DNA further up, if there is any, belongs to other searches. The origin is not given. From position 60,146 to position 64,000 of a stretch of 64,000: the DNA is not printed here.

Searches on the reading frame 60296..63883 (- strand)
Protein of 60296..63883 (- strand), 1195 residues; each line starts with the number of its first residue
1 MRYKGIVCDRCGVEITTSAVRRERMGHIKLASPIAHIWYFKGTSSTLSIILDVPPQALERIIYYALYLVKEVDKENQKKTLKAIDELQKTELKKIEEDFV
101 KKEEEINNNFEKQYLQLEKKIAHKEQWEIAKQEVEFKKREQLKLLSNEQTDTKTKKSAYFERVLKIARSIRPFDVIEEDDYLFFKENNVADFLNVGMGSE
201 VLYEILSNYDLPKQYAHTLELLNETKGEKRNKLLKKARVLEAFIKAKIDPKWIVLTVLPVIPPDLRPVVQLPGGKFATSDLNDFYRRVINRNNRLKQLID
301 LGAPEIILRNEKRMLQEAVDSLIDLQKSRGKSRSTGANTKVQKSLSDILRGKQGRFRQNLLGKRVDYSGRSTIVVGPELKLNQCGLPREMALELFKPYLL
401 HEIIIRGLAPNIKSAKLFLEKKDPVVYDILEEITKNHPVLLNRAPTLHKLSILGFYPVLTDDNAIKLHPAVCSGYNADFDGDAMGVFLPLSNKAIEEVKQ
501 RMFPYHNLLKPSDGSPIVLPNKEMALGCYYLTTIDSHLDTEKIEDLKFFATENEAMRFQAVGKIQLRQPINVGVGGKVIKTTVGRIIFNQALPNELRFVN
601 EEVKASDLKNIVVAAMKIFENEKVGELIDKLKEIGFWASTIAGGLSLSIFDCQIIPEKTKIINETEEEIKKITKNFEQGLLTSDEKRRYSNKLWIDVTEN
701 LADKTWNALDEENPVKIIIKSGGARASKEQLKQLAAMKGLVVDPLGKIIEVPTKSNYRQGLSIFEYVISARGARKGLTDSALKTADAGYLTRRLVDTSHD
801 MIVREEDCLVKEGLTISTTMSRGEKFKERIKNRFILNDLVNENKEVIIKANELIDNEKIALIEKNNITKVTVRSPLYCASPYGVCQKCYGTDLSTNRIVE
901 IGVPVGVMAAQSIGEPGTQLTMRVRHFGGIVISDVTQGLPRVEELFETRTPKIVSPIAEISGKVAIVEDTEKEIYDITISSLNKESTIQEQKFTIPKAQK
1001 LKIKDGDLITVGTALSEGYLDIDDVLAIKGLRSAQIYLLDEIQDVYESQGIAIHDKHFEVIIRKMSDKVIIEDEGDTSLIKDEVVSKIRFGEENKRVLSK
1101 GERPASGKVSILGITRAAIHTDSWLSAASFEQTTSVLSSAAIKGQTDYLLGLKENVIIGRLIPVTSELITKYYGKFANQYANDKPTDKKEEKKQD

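Call 7: search_protein_families(library=pfam, proteins=[window:60296-63883:-], max_evalue=0.001)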
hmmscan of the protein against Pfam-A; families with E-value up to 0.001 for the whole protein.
window:60296-63883:- (1195 aa): 5 families
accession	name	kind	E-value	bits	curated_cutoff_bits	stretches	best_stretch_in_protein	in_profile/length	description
PF04998.22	RNA_pol_Rpb1_5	-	1.1e-54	186.1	28.5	1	760-1081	1-261/267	RNA polymerase Rpb1, domain 5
PF04997.17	RNA_pol_Rpb1_1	-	1.4e-50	172.9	39.7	2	224-360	173-312/312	RNA polymerase Rpb1, domain 1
PF00623.25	RNA_pol_Rpb1_2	-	7.7e-35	121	25.3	1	362-500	1-162/166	RNA polymerase Rpb1, domain 2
PF04983.23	RNA_pol_Rpb1_3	-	5e-18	65.9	28.9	1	507-652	1-162/162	RNA polymerase Rpb1, domain 3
PF05000.22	RNA_pol_Rpb1_4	-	0.00053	20.3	24.8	1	696-744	35-78/107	RNA polymerase Rpb1, domain 4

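Call 100: find_encoding_contigs(protein=window:60296-63883:-, flank=10000, max_places=1)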
Protein window:60296-63883:- (1195 aa): no gene with exactly this product is on record in the collection.
